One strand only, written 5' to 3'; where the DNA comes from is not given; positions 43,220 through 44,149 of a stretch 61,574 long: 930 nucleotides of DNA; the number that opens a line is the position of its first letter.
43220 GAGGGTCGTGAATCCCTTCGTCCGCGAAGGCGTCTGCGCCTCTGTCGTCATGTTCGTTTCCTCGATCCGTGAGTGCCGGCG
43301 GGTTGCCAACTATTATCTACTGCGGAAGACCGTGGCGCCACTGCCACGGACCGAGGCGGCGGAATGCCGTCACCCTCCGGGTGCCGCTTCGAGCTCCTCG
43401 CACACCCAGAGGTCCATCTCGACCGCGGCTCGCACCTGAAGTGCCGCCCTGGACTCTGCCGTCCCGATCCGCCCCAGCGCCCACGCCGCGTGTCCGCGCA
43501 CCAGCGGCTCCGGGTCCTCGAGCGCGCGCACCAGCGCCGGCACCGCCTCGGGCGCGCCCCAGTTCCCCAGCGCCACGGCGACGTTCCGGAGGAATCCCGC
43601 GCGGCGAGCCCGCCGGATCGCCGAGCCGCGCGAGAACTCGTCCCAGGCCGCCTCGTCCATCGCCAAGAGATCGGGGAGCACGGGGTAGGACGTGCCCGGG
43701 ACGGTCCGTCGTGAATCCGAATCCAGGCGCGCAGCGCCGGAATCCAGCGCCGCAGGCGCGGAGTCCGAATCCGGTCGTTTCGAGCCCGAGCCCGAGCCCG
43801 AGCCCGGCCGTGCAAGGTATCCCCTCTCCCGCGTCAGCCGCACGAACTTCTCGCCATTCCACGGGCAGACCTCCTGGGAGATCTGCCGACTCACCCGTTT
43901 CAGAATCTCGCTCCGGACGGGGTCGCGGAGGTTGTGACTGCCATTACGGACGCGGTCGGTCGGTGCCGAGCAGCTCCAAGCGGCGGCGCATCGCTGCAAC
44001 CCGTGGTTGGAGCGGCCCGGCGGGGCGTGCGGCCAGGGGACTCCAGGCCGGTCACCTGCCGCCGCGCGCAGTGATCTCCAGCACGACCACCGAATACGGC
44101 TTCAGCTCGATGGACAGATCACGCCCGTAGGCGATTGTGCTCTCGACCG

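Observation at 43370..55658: Four same-strand copies of the queG 3' end partition about 11 kb of cargo: apparent serial island accretion at queG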

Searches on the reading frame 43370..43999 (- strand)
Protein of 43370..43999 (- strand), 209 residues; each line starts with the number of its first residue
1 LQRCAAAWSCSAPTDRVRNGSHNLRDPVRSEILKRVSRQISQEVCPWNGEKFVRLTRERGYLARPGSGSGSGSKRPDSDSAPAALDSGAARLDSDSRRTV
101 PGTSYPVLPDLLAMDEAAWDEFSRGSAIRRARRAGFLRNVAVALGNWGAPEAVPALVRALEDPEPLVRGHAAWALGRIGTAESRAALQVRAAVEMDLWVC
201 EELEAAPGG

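Call 7: search_protein_families(library=pfam, proteins=[window:43370-43999:-])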
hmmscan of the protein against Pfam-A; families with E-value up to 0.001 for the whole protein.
window:43370-43999:- (209 aa): 5 families
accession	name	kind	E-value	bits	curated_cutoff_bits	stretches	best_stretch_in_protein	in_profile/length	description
PF13646.12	HEAT_2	-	3e-13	50.3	27.7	1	137-192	17-72/88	HEAT repeats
PF13513.12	HEAT_EZ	-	3.1e-08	34.4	27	1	147-178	24-55/55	HEAT-like repeat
PF03130.22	HEAT_PBS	-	3.8e-07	30.4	20.9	0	138-162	3-27/27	PBS lyase HEAT-like repeat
PF02985.28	HEAT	-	1.4e-05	25.3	23.5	1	153-179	2-28/31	HEAT repeat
PF00514.29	Arm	-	0.00013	22.4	20.6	0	152-178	13-39/41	Armadillo/beta-catenin-like repeat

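Call 32: find_homologous_proteins(query=window:43373-43930:-, max_evalue=0.00001)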
Query seq(186 aa) (186 aa): 1921 proteins with E <= 0.00001 among 4941 candidates; the best 120 are listed.
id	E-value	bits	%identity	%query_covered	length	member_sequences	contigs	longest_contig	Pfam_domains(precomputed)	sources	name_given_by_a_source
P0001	5.1e-107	373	99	94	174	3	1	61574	PF03130.23,PF13513.13,PF13646.13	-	-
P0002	4.5e-61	224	67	92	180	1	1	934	PF02985.29,PF03130.23,PF13513.13,PF13646.13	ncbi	-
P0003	9.8e-56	206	65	90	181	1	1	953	PF03130.23,PF13646.13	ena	-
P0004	2.6e-54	202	59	91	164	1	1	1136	PF02985.29,PF03130.23,PF13513.13,PF13646.13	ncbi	-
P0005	6.9e-54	200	59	92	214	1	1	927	PF03130.23,PF13513.13,PF13646.13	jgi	jgi:hypothetical protein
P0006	7.6e-52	193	63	88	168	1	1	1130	PF03130.23,PF13513.13,PF13646.13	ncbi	-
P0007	6.8e-49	184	59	82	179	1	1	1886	PF13513.13,PF13646.13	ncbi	-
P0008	8.2e-48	180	72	74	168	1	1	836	PF02985.29,PF03130.23,PF13513.13,PF13646.13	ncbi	-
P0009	8.8e-47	177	55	97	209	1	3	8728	PF13646.13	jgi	jgi:hypothetical protein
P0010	2.5e-46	176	79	58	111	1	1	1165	PF03130.23,PF13513.13,PF13646.13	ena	-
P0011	3.4e-46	175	88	54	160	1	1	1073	PF03130.23,PF13513.13,PF13646.13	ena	-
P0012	5.3e-45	171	61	76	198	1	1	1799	PF03130.23,PF13513.13,PF13646.13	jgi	-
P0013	6.0e-45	171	62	86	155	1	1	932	PF02985.29,PF13513.13,PF13646.13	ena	-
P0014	1.1e-44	170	79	58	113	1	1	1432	PF03130.23,PF13513.13,PF13646.13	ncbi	-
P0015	1.6e-44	170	53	97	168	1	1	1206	PF13484.12,PF13513.13,PF13646.13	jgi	jgi:epoxyqueuosine reductase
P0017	1.7e-43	166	55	90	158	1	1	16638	PF13513.13,PF13646.13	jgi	jgi:epoxyqueuosine reductase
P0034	1.5e-40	157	55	94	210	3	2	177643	PF03130.23,PF13513.13,PF13646.13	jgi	jgi:epoxyqueuosine reductase QueG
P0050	6.6e-39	151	55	92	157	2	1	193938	PF13513.13,PF13646.13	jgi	jgi:epoxyqueuosine reductase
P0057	1.5e-38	150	53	99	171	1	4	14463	PF02985.29,PF13513.13,PF13646.13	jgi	jgi:epoxyqueuosine reductase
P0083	9.8e-37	144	47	100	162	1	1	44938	PF03130.23,PF13646.13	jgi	jgi:epoxyqueuosine reductase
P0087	1.6e-36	144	50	98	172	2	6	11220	PF13513.13,PF13646.13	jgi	jgi:epoxyqueuosine reductase QueG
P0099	1.4e-35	140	48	99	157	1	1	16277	PF03130.23,PF13513.13,PF13646.13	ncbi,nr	ncbi:MAG TPA: HEAT repeat domain-containing protein [Longimicrobium sp.]|nr:HEAT repeat domain-conta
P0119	6.1e-35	138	47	97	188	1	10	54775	PF03130.23,PF13513.13,PF13646.13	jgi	jgi:epoxyqueuosine reductase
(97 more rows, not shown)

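Call 35: find_encoding_contigs(protein=P0050, flank=10000, max_places=4)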
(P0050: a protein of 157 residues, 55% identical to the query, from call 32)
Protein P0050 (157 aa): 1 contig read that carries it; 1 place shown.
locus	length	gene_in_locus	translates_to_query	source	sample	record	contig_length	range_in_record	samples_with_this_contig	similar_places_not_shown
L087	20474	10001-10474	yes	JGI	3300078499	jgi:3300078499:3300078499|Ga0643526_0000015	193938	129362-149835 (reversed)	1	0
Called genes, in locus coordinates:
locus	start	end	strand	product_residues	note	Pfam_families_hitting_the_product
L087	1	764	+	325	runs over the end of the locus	PF02653:BPD_transp_2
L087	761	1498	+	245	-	PF00005:ABC_tran, PF13304:AAA_21 (faint)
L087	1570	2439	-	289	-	PF04199:Cyclase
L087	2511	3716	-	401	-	PF01757:Acyl_transf_3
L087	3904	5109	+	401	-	PF13506:Glyco_transf_21, PF13641:Glyco_tranf_2_3, PF00535:Glycos_transf_2, PF10111:Glyco_tranf_2_2 (weak)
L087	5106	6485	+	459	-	PF08331:QueG_DUF1730, PF13187:Fer4_9 (faint), PF00037:Fer4 (faint), PF13237:Fer4_10 (faint), PF12838:Fer4_7 (weak), PF13484:Fer4_16, PF13646:HEAT_2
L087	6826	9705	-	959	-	PF00246:Peptidase_M14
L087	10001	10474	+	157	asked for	PF13646:HEAT_2, PF13513:HEAT_EZ (weak)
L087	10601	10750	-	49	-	PF21554:CCC_C_2nd_pro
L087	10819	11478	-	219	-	-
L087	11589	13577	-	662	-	PF02727:Cu_amine_oxidN2, PF21994:AGAO-like_N2, PF02728:Cu_amine_oxidN3, PF01179:Cu_amine_oxid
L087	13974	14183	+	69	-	-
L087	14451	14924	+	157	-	PF03130:HEAT_PBS (faint), PF13646:HEAT_2, PF13513:HEAT_EZ (weak), PF02985:HEAT (faint)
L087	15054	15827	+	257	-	-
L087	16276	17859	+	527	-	PF00496:SBP_bac_5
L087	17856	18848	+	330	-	PF19300:BPD_transp_1_N, PF00528:BPD_transp_1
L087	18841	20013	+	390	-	PF12911:OppC_N, PF00528:BPD_transp_1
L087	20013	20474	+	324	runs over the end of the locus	PF00005:ABC_tran, PF13304:AAA_21 (faint), PF08352:oligo_HPY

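Call 36: find_encoding_contigs(protein=P0034, flank=10000, max_places=4)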
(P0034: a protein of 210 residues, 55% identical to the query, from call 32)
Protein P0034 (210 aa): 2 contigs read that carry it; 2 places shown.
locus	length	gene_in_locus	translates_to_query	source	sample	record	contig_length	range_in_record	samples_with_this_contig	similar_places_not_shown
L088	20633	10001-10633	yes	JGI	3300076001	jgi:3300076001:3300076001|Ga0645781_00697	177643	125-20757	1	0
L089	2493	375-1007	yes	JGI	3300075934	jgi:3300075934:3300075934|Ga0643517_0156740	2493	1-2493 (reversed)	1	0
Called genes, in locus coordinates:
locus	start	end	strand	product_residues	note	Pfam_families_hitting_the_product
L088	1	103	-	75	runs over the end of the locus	?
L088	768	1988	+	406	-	PF01070:FMN_dh, PF00478:IMPDH, PF03060:NMO (weak)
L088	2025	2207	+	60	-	-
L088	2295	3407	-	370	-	PF08240:ADH_N, PF16912:Glu_dehyd_C, PF00107:ADH_zinc_N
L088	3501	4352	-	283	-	PF01323:DSBA, PF13743:Thioredoxin_5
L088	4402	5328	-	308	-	PF00903:Glyoxalase, PF18029:Glyoxalase_6 (faint)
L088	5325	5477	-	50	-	-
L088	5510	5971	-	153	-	PF07291:MauE (weak), PF07681:DoxX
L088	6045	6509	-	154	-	PF12802:MarR_2, PF01047:MarR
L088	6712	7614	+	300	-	-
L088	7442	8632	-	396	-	PF17170:DUF5128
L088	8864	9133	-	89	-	-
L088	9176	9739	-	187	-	-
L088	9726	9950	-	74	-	PF18993:Rv0078B (weak)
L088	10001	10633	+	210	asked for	PF13513:HEAT_EZ, PF13646:HEAT_2, PF03130:HEAT_PBS (faint)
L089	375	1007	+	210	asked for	PF13513:HEAT_EZ, PF13646:HEAT_2, PF03130:HEAT_PBS (faint)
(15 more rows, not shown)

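Call 40: find_encoding_contigs(protein=P0119, flank=10000, max_places=5)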
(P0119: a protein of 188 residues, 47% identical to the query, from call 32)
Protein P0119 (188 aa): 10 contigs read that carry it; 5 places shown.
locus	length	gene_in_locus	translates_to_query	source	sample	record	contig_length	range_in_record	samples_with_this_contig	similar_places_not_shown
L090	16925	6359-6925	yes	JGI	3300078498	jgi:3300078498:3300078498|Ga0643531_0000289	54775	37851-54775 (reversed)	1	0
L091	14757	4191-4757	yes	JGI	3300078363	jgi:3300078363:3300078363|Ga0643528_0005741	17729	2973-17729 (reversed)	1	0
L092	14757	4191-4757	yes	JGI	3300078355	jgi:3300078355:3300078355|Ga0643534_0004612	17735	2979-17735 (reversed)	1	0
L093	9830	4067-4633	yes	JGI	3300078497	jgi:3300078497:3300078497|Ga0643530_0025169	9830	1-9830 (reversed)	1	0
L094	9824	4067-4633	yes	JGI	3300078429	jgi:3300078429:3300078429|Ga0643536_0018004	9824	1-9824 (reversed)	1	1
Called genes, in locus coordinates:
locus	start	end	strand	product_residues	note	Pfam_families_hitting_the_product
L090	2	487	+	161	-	?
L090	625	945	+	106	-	PF07715:Plug (weak)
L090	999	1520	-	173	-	PF07452:CHRD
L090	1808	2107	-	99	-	-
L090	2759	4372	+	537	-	-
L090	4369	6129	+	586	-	-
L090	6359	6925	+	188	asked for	PF13646:HEAT_2, PF13513:HEAT_EZ (weak), PF03130:HEAT_PBS (weak)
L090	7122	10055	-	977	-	PF03704:BTAD, PF03781:FGE-sulfatase, PF00326:Peptidase_S9 (faint)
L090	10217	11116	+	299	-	PF07676:PD40 (weak), PF26549:Tricorn_N (faint), PF07676:PD40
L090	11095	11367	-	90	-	-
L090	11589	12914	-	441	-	PF01433:Peptidase_M1 (weak)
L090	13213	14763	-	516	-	PF00144:Beta-lactamase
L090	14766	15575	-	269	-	-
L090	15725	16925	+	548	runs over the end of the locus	PF25852:DUF6242_C (faint), PF02012:BNR (faint), PF15902:Sortilin-Vps10 (faint), PF14870:PSII_BNR (weak)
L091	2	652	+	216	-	?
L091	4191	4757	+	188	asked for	PF13646:HEAT_2, PF13513:HEAT_EZ (weak), PF03130:HEAT_PBS (weak)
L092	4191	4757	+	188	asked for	PF13646:HEAT_2, PF13513:HEAT_EZ (weak), PF03130:HEAT_PBS (weak)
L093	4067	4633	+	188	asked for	PF13646:HEAT_2, PF13513:HEAT_EZ (weak), PF03130:HEAT_PBS (weak)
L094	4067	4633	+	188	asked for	PF13646:HEAT_2, PF13513:HEAT_EZ (weak), PF03130:HEAT_PBS (weak)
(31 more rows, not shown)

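Call 41: find_encoding_contigs(protein=P0083, flank=10000, max_places=3)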
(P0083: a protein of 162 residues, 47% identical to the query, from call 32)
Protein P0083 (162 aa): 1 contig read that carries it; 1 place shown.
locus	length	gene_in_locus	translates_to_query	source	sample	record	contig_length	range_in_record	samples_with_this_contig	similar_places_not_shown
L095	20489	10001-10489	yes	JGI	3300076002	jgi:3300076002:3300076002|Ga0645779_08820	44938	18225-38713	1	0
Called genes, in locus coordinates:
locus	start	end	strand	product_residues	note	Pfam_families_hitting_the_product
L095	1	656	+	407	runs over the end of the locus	PF17170:DUF5128 (faint)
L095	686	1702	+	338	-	-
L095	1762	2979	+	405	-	-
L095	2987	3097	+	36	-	-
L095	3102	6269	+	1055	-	PF00873:ACR_tran, PF03176:MMPL, PF02355:SecD_SecF_C (weak)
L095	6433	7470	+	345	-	-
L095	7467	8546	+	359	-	-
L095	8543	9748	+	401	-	PF08450:SGL (faint), PF07494:Reg_prop (faint), PF17170:DUF5128, PF01436:NHL (faint)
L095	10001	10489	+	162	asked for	PF13646:HEAT_2, PF03130:HEAT_PBS (faint)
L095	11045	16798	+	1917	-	PF11974:bMG3, PF01835:MG2, PF07703:A2M_BRD, PF13620:CarboxypepD_reg, PF13715:CarbopepD_reg_2 (weak), PF00207:A2M, PF19516:DUF6049 (weak), PF17973:bMG10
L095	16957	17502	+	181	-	PF03130:HEAT_PBS (faint), PF13646:HEAT_2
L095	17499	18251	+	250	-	PF00072:Response_reg, PF00486:Trans_reg_C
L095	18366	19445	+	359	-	PF00672:HAMP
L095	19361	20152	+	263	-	PF00512:HisKA, PF02518:HATPase_c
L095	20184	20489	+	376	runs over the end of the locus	PF07396:Porin_O_P, PF13609:Porin_4 (weak)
